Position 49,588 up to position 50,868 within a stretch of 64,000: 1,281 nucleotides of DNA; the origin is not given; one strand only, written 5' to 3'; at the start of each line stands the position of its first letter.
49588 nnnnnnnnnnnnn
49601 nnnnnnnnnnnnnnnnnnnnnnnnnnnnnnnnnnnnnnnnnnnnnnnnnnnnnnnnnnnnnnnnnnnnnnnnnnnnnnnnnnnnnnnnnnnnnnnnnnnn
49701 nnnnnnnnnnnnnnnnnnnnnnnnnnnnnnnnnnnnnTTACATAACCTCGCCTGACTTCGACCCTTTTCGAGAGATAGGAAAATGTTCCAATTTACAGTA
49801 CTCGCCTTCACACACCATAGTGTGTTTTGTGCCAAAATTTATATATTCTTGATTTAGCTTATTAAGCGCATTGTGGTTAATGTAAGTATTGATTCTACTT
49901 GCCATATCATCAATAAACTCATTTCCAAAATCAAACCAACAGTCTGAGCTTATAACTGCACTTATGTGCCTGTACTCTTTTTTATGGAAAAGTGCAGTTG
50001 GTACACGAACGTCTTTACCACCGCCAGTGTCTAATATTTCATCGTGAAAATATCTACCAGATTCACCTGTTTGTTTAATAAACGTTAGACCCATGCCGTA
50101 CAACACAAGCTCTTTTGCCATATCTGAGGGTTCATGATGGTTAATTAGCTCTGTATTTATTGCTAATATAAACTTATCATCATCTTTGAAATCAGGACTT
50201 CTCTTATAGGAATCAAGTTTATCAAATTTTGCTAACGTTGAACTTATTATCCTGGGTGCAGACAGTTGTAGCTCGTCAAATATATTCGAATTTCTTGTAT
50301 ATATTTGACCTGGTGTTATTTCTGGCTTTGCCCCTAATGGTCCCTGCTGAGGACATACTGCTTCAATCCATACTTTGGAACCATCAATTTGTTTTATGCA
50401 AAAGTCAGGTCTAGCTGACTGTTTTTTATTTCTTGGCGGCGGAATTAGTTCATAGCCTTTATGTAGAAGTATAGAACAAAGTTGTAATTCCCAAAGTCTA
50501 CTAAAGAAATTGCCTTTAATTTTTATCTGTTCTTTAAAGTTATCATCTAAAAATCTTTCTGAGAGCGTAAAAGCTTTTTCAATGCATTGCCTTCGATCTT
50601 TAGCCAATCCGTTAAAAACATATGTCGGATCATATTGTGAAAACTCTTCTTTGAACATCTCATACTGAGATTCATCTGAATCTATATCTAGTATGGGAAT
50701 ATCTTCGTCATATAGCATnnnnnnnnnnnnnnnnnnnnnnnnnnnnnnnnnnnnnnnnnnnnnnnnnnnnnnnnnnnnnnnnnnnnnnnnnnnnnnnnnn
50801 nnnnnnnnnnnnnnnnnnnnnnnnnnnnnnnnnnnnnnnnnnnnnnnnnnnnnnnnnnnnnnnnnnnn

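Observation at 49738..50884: AT-rich orphan gene immediately downstream of tRNA-Glu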

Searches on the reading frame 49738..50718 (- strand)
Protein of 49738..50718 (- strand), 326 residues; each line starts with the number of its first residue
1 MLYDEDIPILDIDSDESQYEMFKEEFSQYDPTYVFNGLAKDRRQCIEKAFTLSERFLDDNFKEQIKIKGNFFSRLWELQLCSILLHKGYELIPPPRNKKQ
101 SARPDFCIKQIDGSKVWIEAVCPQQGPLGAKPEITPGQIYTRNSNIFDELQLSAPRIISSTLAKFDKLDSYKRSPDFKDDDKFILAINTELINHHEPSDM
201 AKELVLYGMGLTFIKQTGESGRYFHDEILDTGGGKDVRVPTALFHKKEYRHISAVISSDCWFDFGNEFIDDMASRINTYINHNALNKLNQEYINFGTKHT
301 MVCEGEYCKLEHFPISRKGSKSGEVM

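Call 4: search_protein_families(library=pfam, proteins=[window:49738-50718:-], max_evalue=10)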
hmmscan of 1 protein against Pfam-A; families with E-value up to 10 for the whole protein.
window:49738-50718:- (326 aa): 2 families
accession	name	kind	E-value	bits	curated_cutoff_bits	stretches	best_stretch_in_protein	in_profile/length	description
PF11826.13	RctB_central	-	0.07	12.7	27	1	34-101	153-220/329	Vibrionales, replication initiator protein RctB, central region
PF03123.20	CAT_RBD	-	0.39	11.1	25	1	201-219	19-37/57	CAT RNA binding domain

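Call 5: search_protein_families(library=padloc, proteins=[window:49738-50718:-], max_evalue=10)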
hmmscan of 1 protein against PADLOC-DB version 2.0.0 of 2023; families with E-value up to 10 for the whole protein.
window:49738-50718:- (326 aa): 2 families
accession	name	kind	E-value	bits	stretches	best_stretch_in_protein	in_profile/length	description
PDLC04110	PD-T7-5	-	1.7e-13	48.4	1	70-259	53-234/346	-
PDLC04073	PD-T7-1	-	1.3e-11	41.8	1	57-258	150-340/452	-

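Call 6: search_protein_families(library=ncbifam, proteins=[window:49738-50718:-], max_evalue=10)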
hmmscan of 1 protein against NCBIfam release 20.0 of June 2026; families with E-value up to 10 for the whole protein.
window:49738-50718:- (326 aa): 0 families

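Call 7: search_solved_structures(query=window:49738-50718:-, max_evalue=10)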
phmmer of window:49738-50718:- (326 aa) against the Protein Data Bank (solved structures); distinct sequences matched with E-value up to 10: 4.
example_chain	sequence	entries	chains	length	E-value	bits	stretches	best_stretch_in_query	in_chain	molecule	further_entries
6twr_A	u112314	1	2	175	0.61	12.7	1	197-293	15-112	Beta-glucoside bgl operon antiterminator BglG family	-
5tbf_A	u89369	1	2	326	0.62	12.7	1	36-100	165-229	Translation elongation factor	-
5ubf_A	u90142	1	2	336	0.67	12.5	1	36-100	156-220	RctB replication initiator protein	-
4iil_A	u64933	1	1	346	1.2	11.7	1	44-94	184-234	Membrane lipoprotein TpN38(b)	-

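Call 9: find_homologous_proteins(query=window:49738-50718:-)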
Query window:49738-50718:- (326 aa): 19 proteins with E <= 0.001 among 509 candidates.
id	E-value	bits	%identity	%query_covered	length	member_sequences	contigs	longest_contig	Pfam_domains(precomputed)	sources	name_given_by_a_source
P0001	1.3e-223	759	100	100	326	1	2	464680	-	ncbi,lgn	-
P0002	3.8e-160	551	71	98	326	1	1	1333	-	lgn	-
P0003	5.2e-157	540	74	96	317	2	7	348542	-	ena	-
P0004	1.2e-156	539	72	96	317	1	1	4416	-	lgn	-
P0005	1.5e-155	536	70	98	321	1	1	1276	-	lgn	-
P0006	2.6e-146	505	70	95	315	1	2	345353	-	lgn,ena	-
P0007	1.1e-132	461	61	96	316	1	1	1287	-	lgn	-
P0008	2.2e-94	335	50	95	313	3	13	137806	-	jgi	-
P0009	1.2e-89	319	49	95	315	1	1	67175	-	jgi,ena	-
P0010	2.1e-89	318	47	95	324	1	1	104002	-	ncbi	-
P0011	1.1e-86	309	48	95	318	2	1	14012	-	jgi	-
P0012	1.1e-85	306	46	95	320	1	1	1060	-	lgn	-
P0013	1.5e-85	306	48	95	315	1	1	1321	-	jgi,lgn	jgi:hypothetical protein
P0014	3.6e-84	301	45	95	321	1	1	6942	-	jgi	jgi:hypothetical protein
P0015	4.6e-81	291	47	95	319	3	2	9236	-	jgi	jgi:hypothetical protein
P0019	5.8e-4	37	27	84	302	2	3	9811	-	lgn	-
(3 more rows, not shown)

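Call 14: find_encoding_contigs(protein=P0003, flank=6000, max_places=4)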
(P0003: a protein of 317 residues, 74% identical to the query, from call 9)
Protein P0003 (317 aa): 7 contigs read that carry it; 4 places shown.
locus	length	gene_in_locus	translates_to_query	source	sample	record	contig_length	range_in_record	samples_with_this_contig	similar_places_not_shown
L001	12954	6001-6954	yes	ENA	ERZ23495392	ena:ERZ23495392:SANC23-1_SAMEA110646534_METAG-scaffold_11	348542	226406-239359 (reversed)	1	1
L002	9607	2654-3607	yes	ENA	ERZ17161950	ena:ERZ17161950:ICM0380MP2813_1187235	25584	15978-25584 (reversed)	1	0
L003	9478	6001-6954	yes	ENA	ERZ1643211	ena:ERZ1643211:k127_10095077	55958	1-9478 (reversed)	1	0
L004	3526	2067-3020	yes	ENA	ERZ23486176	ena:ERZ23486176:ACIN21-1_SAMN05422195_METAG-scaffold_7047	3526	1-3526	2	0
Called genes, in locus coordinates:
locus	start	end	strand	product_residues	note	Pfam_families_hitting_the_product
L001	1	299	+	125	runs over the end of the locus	-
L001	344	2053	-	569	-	PF03266:NTPase_1 (faint), PF05970:PIF1, PF07728:AAA_5 (faint), PF13245:AAA_19, PF13401:AAA_22 (weak), PF13604:AAA_30, PF14493:HTH_40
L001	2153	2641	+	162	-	-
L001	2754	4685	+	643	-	PF01565:FAD_binding_4, PF02913:FAD-oxidase_C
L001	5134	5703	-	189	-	-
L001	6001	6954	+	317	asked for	-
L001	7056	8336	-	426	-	PF00239:Resolvase, PF07508:Recombinase, PF13408:Zn_ribbon_recom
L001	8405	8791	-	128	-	-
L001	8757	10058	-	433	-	PF01555:N6_N4_Mtase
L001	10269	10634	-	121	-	-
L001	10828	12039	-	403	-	PF00152:tRNA-synt_2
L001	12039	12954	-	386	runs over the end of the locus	PF01041:DegT_DnrJ_EryC1, PF00266:Aminotran_5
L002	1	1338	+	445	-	?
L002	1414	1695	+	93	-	-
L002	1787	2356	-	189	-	-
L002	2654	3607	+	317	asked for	-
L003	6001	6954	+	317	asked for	-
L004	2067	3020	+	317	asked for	-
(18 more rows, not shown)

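Call 15: find_encoding_contigs(protein=P0008, flank=6000, max_places=4)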
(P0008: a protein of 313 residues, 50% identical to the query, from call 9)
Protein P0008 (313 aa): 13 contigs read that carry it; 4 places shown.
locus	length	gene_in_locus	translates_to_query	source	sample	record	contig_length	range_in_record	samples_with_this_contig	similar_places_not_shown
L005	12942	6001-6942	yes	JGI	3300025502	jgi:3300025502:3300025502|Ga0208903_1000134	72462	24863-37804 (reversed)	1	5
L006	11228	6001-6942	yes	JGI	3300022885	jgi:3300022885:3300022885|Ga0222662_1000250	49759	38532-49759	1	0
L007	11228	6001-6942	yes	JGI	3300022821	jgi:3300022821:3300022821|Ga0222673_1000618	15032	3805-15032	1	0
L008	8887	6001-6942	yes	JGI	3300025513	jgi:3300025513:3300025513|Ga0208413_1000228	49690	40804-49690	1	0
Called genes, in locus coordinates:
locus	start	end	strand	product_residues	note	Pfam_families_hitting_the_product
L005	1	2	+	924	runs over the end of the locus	PF26449:DUF8128, PF01935:DUF87 (weak), PF10412:TrwB_AAD_bind (faint)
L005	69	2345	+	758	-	-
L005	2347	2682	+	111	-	PF18908:DUF5663 (weak)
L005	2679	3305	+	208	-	PF04832:SOUL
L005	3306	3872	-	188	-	PF03193:RsgA_GTPase (faint), PF00009:GTP_EFTU (faint), PF02421:FeoB_N, PF10662:PduV-EutP (faint), PF00350:Dynamin_N (faint), PF01926:MMR_HSR1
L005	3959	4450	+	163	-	-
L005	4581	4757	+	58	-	-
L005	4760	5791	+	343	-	-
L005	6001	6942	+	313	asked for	-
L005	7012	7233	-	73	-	PF13560:HTH_31, PF12844:HTH_19, PF13413:HTH_25 (faint), PF01381:HTH_3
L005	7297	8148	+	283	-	-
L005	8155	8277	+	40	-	-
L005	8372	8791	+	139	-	PF18932:DUF5681, PF02875:Mur_ligase_C (faint)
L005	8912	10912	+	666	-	-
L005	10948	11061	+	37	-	-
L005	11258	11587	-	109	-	-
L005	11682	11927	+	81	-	-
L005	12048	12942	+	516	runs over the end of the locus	-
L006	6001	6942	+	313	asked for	-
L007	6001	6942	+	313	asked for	-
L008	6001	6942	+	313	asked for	-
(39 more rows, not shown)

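Call 19: find_encoding_contigs(protein=P0001, flank=10000, max_places=2)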
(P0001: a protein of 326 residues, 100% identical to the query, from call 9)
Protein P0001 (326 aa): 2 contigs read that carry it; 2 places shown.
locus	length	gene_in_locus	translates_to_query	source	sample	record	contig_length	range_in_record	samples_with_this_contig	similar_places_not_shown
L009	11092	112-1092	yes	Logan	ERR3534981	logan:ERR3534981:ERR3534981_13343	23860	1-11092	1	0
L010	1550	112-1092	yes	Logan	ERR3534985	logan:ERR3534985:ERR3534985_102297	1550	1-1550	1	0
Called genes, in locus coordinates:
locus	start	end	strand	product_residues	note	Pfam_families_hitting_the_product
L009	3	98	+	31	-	?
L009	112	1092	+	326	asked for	-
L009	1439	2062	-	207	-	PF10688:Imp-YgjV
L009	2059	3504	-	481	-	PF01266:DAO (faint), PF01494:FAD_binding_3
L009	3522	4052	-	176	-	PF00300:His_Phos_1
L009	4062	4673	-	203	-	PF09335:VTT_dom (weak)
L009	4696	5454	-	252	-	PF00075:RNase_H, PF13456:RVT_3 (weak)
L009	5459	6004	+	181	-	PF10688:Imp-YgjV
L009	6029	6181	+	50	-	-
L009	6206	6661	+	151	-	-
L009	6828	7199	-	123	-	PF20409:SnoaL_5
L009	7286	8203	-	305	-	-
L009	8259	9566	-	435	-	PF08245:Mur_ligase_M, PF02875:Mur_ligase_C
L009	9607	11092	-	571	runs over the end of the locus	PF03717:PBP_dimer, PF00905:Transpeptidase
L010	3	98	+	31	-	?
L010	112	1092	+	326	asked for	-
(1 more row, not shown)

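Call 20: find_encoding_contigs(protein=P0010, flank=8000, max_places=2)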
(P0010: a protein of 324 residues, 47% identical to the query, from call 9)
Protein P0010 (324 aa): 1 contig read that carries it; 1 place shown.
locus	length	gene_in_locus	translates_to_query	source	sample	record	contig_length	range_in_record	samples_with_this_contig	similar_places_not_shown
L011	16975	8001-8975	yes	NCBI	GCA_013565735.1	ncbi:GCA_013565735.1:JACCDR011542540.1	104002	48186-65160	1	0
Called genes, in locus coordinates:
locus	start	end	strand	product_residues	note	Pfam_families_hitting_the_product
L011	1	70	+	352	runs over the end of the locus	PF10342:Kre9_KNH (faint)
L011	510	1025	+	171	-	-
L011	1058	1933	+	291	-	PF16326:ABC_tran_CTD (weak), PF03462:PCRF, PF00472:RF-1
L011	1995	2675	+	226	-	PF02463:SMC_N (weak), PF00005:ABC_tran, PF13304:AAA_21 (weak)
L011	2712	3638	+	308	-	PF18075:FtsX_ECD, PF02687:FtsX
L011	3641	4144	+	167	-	PF08719:NADAR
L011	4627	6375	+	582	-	PF01656:CbiA (weak), PF06418:CTP_synth_N, PF00117:GATase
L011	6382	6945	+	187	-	PF02698:DUF218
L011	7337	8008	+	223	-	-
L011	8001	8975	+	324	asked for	-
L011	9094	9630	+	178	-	-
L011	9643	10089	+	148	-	-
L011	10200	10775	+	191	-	-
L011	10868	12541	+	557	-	PF00749:tRNA-synt_1c, PF19269:Anticodon_2 (weak)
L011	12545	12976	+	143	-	PF08818:DUF1801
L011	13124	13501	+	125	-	PF05901:Excalibur (weak)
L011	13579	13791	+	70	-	PF12844:HTH_19, PF01381:HTH_3, PF13560:HTH_31 (weak)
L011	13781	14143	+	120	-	-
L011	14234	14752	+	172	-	PF00578:AhpC-TSA (weak), PF00085:Thioredoxin, PF13098:Thioredoxin_2, PF13905:Thioredoxin_8 (faint)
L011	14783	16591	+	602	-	PF02683:DsbD_TM (weak), PF13386:DsbD_2 (weak), PF01625:PMSR, PF01641:SelR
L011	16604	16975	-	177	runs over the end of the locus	PF06414:Zeta_toxin, PF13671:AAA_33, PF13238:AAA_18 (weak)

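Call 21: find_encoding_contigs(protein=P0009, flank=8000, max_places=2)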
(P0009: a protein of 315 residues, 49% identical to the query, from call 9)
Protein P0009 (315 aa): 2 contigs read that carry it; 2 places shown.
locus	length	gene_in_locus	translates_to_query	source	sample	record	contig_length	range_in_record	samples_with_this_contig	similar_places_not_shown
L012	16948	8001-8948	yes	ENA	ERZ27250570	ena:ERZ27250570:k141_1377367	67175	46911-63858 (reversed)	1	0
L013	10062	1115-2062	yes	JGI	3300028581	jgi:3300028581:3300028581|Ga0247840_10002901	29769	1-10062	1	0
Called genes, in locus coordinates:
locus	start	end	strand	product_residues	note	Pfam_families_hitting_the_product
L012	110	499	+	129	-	PF02452:PemK_toxin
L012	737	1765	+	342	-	PF00044:Gp_dh_N, PF02800:Gp_dh_C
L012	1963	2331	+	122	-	-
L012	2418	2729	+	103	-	-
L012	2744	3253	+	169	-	PF02502:LacAB_rpiB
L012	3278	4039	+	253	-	PF00834:Ribul_P_3_epim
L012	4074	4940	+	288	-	PF13292:DXP_synthase_N, PF00456:Transketolase_N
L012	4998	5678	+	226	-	PF00931:NB-ARC (faint), PF02463:SMC_N (weak), PF00005:ABC_tran, PF13175:AAA_15 (faint), PF13304:AAA_21 (weak)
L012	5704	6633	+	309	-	PF18075:FtsX_ECD, PF02687:FtsX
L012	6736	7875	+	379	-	PF01637:ATPase_2 (weak), PF13173:AAA_14, PF13401:AAA_22 (faint), PF13635:DUF4143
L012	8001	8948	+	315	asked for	-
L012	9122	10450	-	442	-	PF00239:Resolvase, PF07508:Recombinase, PF13408:Zn_ribbon_recom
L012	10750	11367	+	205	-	-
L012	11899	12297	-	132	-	PF22296:bAvd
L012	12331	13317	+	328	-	PF00078:RVT_1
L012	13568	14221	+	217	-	PF12869:tRNA_anti-like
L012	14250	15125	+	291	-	PF00565:SNase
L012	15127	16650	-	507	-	-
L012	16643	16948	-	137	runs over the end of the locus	-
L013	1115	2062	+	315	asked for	-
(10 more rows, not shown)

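Call 26: find_related_loci(query=A1, collection=viral_contigs, flank=10000)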
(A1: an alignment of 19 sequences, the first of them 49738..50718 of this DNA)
Query A1 (326 aa) in viral_contigs; peptide patterns used: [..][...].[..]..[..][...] (x = any residue, [..] = any of these).
30 stretches matched a pattern, but none encodes a relative of the query by tblastn (E <= 1e-3).

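Call 28: find_related_loci(query=A2, collection=genome_contigs, flank=10000)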
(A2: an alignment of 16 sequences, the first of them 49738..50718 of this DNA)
Query A2 (326 aa) in genome_contigs; peptide patterns used: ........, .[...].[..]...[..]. (x = any residue, [..] = any of these).
72 stretches matched a pattern, but none encodes a relative of the query by tblastn (E <= 1e-3).

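Call 30: find_related_loci(query=A2, collection=metagenome_contigs, flank=10000)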
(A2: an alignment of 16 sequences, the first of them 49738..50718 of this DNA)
Query A2 (326 aa) in metagenome_contigs; peptide patterns used: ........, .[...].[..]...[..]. (x = any residue, [..] = any of these).
127 stretches matched a pattern; 7 encode a relative of the query (tblastn E <= 1e-3); 7 distinct loci.
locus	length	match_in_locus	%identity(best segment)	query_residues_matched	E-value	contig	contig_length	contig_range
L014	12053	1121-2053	49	2-311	3e-95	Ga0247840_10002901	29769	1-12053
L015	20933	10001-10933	47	2-311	4e-94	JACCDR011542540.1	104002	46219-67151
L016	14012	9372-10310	48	2-311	8e-91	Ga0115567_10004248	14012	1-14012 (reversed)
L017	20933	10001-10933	50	2-311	6e-91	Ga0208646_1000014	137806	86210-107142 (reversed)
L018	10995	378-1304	46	2-311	4e-87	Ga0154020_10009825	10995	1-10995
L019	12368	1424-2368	44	2-311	8e-86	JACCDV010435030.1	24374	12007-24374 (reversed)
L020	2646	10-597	47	118-311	2e-50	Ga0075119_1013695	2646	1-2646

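Call 34: find_encoding_contigs(protein=P0011, flank=10000, max_places=2)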
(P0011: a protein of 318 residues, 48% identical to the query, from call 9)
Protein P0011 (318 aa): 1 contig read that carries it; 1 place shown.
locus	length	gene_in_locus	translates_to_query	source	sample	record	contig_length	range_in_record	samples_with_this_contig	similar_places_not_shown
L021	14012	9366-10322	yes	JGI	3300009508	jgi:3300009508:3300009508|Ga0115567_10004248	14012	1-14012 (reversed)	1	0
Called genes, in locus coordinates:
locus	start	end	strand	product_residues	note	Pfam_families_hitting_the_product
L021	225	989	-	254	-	PF13462:Thioredoxin_4, PF01323:DSBA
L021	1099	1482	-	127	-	PF03713:DUF305, PF13628:DUF4142 (weak)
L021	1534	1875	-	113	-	-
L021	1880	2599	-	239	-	PF00403:HMA, PF07291:MauE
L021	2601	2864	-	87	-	PF02583:Trns_repr_metal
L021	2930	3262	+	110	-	PF19617:DUF6122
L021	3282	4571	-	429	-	PF00239:Resolvase, PF07508:Recombinase, PF13408:Zn_ribbon_recom (weak)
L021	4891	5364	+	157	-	PF12869:tRNA_anti-like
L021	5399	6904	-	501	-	PF00270:DEAD (weak)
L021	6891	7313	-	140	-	-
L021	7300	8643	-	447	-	PF01555:N6_N4_Mtase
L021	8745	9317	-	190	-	-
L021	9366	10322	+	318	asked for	-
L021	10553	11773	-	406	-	PF01471:PG_binding_1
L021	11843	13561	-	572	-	PF03717:PBP_dimer (weak), PF00905:Transpeptidase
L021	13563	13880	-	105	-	-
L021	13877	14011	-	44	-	?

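Call 35: find_encoding_contigs(protein=P0006, flank=10000, max_places=2)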
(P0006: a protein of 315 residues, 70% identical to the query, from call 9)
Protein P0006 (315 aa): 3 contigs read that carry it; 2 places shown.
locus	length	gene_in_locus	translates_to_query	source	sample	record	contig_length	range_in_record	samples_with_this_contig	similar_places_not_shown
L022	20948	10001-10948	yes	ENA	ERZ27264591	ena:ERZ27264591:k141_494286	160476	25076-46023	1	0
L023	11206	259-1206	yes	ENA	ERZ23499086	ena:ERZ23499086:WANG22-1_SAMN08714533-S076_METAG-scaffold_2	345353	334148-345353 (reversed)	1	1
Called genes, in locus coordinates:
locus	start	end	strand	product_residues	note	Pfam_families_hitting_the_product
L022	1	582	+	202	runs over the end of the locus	PF10502:Peptidase_S26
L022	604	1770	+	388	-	PF03129:HGTP_anticodon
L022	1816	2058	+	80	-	-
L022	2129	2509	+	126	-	PF02130:YbeY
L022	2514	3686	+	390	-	PF02491:SHS2_FTSA, PF14450:FtsA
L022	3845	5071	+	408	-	PF00091:Tubulin, PF12327:FtsZ_C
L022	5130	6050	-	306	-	PF00753:Lactamase_B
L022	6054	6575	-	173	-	PF00581:Rhodanese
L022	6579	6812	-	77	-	PF02583:Trns_repr_metal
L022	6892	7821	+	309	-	PF00890:FAD_binding_2 (faint), PF01134:GIDA (faint), PF01266:DAO (faint), PF03486:HI0933_like (faint), PF07992:Pyr_redox_2, PF12831:FAD_oxidored (weak), PF13738:Pyr_redox_3, PF00070:Pyr_redox, +1 more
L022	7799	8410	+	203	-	PF05891:Methyltransf_PK (weak), PF03848:TehB (weak), PF13489:Methyltransf_23, PF08241:Methyltransf_11 (weak), PF08242:Methyltransf_12, PF13649:Methyltransf_25 (weak)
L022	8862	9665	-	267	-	PF01988:VIT1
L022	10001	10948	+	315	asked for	-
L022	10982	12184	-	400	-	PF07690:MFS_1 (weak)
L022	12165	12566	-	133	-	PF07883:Cupin_2, PF02311:AraC_binding (weak)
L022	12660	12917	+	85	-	-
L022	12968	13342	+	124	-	PF09864:MliC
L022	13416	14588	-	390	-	PF06965:Na_H_antiport_1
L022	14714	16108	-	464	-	-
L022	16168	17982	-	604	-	PF13522:GATase_6, PF13537:GATase_7, PF01380:SIS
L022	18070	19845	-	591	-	PF00664:ABC_membrane, PF02463:SMC_N, PF00005:ABC_tran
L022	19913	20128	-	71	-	-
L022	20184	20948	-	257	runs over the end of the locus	-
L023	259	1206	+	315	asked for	-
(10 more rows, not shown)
